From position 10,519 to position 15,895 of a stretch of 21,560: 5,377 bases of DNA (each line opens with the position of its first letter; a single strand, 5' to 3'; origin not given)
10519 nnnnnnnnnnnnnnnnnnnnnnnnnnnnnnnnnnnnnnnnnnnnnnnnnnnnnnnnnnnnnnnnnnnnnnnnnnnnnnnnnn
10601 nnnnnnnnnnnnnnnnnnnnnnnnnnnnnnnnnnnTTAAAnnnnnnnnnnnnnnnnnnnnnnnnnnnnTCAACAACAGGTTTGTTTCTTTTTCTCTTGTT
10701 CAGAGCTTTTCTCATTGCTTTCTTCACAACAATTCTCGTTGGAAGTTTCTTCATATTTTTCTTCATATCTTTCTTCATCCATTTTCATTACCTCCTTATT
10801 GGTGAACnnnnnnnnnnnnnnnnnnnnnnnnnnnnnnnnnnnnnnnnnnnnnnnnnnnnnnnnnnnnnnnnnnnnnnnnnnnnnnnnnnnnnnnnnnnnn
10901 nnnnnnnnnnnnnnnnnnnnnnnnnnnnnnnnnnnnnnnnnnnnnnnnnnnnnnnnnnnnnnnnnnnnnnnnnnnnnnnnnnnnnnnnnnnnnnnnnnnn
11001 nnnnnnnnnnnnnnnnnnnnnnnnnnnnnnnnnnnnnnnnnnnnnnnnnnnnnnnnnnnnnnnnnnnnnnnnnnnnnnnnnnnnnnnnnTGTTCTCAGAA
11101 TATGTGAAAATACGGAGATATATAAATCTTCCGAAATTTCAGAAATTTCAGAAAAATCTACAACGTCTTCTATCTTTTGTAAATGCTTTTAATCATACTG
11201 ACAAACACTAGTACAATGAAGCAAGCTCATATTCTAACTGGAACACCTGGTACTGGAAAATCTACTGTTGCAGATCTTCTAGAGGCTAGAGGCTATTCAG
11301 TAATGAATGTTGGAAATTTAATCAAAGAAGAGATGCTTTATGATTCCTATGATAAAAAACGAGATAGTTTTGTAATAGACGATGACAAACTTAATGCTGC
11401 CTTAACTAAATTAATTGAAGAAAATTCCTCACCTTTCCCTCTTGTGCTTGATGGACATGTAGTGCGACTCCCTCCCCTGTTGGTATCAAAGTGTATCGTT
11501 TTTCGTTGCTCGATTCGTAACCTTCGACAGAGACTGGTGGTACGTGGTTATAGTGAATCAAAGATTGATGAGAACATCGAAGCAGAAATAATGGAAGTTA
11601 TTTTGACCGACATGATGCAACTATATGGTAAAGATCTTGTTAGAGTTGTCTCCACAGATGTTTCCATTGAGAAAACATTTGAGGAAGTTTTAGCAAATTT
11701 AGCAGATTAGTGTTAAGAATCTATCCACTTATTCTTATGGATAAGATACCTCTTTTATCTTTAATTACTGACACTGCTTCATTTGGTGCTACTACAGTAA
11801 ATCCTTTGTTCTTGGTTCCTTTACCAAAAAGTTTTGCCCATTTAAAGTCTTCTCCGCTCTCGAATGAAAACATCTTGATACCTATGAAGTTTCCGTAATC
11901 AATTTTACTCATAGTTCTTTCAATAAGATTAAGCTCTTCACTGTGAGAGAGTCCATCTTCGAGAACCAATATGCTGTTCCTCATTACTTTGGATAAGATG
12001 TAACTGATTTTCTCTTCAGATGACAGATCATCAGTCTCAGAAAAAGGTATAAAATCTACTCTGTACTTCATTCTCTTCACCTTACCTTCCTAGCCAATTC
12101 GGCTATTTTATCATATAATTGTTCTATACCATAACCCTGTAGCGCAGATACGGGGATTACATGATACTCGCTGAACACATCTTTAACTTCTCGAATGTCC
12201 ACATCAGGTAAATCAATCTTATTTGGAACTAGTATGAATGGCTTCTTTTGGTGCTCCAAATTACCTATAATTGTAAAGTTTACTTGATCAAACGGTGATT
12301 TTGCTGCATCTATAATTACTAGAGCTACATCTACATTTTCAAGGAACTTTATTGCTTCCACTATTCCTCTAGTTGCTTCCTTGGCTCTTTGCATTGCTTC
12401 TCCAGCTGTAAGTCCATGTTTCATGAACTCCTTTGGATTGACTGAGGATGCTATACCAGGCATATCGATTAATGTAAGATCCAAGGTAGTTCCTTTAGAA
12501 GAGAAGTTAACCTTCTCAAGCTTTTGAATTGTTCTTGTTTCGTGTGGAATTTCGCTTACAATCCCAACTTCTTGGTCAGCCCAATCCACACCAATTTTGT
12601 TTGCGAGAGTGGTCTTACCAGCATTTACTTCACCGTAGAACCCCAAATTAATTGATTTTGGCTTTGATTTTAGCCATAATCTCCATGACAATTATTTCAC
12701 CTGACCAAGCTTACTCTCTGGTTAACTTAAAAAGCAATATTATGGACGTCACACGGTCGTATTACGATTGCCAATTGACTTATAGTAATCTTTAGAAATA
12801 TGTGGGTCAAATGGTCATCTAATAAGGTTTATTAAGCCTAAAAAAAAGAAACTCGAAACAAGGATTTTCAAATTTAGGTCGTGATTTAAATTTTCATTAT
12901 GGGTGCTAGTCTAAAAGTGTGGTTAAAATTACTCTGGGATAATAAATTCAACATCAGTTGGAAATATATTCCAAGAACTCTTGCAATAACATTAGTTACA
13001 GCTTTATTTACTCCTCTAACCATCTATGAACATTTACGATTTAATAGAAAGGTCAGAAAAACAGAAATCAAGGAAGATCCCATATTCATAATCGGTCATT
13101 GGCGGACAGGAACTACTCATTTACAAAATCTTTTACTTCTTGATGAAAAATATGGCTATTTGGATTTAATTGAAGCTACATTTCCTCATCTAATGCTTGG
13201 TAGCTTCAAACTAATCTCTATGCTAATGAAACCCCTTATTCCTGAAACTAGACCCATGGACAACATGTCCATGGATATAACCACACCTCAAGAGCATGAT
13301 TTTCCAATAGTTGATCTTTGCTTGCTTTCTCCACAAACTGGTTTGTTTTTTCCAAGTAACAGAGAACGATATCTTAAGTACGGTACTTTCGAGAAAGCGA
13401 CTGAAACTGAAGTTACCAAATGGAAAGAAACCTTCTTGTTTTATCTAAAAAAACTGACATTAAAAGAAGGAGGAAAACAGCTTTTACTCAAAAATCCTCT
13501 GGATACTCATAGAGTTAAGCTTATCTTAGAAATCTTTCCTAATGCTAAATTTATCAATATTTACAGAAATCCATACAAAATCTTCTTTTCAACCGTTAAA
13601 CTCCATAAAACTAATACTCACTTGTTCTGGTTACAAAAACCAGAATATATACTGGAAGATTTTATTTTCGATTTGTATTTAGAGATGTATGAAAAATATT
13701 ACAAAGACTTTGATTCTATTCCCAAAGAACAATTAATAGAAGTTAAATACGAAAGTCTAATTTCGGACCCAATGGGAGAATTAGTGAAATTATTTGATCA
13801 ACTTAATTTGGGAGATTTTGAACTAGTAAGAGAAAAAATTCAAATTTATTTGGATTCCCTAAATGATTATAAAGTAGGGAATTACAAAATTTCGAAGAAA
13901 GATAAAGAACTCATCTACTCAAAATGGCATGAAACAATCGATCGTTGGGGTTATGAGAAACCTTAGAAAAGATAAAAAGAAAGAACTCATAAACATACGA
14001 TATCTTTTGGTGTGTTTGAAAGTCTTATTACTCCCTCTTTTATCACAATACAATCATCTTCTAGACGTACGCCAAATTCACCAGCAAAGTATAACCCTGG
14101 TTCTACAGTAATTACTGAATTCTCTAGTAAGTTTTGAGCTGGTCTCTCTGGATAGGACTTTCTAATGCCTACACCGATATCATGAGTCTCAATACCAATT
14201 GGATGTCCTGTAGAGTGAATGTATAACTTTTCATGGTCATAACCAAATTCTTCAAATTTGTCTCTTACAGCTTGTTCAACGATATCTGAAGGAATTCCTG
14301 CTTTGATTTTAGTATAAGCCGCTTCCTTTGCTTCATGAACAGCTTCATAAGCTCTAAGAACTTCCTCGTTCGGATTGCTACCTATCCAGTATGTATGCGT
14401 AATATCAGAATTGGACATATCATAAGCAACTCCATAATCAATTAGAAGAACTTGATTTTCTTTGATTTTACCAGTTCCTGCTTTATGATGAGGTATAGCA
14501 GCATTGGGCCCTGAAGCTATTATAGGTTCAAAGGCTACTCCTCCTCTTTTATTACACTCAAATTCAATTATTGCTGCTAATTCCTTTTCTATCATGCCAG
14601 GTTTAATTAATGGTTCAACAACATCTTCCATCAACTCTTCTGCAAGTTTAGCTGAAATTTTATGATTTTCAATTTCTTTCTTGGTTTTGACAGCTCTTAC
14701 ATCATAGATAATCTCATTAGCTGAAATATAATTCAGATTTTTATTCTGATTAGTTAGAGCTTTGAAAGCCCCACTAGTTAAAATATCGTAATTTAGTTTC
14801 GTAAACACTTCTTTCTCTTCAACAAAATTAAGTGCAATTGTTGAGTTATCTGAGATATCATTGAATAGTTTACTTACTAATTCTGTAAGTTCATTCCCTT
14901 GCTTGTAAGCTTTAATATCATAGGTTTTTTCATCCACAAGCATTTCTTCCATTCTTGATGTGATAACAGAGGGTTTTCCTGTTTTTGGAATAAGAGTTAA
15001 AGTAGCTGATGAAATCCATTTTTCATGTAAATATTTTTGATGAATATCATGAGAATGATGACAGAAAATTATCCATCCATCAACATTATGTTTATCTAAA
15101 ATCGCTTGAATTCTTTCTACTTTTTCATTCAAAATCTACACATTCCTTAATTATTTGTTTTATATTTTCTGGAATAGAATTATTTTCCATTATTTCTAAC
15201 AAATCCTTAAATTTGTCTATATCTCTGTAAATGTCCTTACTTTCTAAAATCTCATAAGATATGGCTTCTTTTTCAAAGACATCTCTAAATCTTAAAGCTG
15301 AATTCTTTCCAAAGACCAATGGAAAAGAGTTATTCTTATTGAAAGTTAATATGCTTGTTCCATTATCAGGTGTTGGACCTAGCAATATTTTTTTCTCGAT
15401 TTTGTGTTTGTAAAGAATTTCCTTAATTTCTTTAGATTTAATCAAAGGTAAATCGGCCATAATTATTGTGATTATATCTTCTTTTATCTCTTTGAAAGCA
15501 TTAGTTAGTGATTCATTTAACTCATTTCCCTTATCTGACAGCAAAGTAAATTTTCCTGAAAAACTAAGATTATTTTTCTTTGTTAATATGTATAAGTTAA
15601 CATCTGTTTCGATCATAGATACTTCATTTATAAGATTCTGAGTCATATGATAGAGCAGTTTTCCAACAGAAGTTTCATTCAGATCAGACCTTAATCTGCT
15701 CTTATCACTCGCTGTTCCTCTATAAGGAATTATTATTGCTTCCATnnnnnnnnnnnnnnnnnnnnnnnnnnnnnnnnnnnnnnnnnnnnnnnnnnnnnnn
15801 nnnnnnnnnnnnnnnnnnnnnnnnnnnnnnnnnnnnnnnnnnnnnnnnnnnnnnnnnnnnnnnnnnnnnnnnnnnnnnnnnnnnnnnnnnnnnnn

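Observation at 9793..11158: Vicinal-cysteine arsenic module: CC-tagged AbrB/SpoVT regulator + 39-aa CC..CC micro-ORF + ArsM, with no ArsR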

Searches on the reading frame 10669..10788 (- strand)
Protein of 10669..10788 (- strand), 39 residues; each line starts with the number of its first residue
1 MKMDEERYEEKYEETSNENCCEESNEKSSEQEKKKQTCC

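Call 3: search_protein_families(library=pfam, proteins=[window:10669-10788:-], max_evalue=1)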
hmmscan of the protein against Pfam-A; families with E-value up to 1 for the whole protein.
window:10669-10788:- (39 aa): 0 families

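Call 4: search_protein_families(library=ncbifam, proteins=[window:10669-10788:-], max_evalue=1)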
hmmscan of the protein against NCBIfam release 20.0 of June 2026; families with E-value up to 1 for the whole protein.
window:10669-10788:- (39 aa): 0 families

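Call 74: list_cluster_members(proteins=[window:10672-10788:-, window:10672-10782:-, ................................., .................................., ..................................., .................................])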
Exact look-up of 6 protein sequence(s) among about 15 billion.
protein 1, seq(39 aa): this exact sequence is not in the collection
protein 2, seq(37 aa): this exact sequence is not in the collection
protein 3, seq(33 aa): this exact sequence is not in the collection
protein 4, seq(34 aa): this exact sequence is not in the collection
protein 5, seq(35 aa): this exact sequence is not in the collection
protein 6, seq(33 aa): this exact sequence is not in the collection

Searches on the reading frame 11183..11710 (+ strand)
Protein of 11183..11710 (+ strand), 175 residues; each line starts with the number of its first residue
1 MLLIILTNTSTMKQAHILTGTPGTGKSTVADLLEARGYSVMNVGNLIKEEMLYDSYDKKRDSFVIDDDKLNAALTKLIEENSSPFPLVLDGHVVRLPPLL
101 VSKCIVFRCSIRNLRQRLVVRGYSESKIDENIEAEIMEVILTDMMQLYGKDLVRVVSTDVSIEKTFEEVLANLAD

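Call 6: search_protein_families(library=pfam, proteins=[window:11183-11710:+], max_evalue=0.00001)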
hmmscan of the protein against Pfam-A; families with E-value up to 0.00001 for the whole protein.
window:11183-11710:+ (175 aa): 2 families
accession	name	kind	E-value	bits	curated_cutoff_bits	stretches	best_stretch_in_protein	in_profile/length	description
PF13238.12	AAA_18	-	3.2e-25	89.5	29.4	1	17-138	2-128/128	AAA domain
PF13207.12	AAA_17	-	4.6e-09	37.1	27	1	19-131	1-131/136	AAA domain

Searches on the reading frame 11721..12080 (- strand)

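Call 6: search_protein_families(library=pfam, proteins=[window:11721-12080:-], max_evalue=0.00001)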
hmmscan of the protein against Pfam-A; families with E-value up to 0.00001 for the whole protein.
window:11721-12080:- (119 aa): 1 family
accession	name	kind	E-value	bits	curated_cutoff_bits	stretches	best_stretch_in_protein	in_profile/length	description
PF09846.14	OapB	-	9.6e-24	83.8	27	1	18-117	3-103/104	Origin-associated protein OapB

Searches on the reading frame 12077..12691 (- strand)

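Call 7: search_protein_families(library=pfam, proteins=[window:12077-12691:-], max_evalue=0.00001)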
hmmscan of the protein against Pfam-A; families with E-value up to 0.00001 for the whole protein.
window:12077-12691:- (204 aa): 3 families
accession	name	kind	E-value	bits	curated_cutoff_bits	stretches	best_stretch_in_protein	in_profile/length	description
PF01926.29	MMR_HSR1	-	5.3e-14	52.7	21.9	1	16-158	2-113/113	50S ribosome-binding GTPase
PF00009.33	GTP_EFTU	-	3.7e-13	49.9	26.5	1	112-200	85-186/188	Elongation factor Tu GTP binding domain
PF16897.10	MMR_HSR1_Xtn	-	1.9e-06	28.2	35.2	1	117-197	26-101/106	C-terminal region of MMR_HSR1 domain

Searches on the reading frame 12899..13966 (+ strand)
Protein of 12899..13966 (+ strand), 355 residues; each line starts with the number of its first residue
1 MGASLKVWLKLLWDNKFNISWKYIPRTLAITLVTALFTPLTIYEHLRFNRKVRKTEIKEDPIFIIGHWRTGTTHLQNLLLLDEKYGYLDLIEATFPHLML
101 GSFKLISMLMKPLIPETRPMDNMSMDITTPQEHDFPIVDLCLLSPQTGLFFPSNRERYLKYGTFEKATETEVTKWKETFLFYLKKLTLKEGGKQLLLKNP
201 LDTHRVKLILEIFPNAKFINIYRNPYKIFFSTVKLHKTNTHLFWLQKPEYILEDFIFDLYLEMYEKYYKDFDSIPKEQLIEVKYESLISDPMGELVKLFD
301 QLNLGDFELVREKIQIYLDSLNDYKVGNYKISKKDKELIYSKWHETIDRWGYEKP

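Call 7: search_protein_families(library=pfam, proteins=[window:12899-13966:+], max_evalue=0.00001)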
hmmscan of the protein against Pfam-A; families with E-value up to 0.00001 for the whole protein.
window:12899-13966:+ (355 aa): 2 families
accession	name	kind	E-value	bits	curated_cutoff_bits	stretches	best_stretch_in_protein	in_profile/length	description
PF13469.12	Sulfotransfer_3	-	6.4e-29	102.2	27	1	61-304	1-212/216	Sulfotransferase family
PF00685.33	Sulfotransfer_1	-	3.7e-09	36.8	22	1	60-328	2-207/255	Sulfotransferase domain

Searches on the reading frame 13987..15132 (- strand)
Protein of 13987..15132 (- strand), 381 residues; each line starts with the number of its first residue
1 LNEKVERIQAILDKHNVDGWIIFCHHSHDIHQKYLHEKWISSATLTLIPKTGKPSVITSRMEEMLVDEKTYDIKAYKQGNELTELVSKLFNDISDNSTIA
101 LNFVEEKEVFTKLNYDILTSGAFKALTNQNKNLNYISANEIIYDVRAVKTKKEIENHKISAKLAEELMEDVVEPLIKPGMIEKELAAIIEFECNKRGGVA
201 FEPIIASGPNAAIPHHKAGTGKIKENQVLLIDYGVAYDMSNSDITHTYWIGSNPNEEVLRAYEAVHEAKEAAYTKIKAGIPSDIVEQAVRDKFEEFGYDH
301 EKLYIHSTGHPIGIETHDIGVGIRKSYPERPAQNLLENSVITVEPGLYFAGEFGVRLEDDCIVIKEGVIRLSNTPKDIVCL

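Call 7: search_protein_families(library=pfam, proteins=[window:13987-15132:-], max_evalue=0.00001)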
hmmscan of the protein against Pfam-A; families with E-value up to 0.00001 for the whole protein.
window:13987-15132:- (381 aa): 2 families
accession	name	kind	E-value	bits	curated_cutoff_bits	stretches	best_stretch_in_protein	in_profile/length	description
PF00557.29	Peptidase_M24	-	1.5e-49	169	23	1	156-363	2-206/208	Metallopeptidase family M24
PF01321.24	Creatinase_N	-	9.9e-06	26.5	22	0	5-148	2-128/128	Creatinase/Prolidase N-terminal domain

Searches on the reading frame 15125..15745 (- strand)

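Call 7: search_protein_families(library=pfam, proteins=[window:15125-15745:-], max_evalue=0.00001)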
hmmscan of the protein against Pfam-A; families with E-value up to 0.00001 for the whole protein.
window:15125-15745:- (206 aa): 1 family
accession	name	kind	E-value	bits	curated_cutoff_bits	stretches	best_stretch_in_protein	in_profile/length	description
PF01983.22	CofC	-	1.5e-21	77.1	22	1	4-186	3-183/217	Guanylyl transferase CofC like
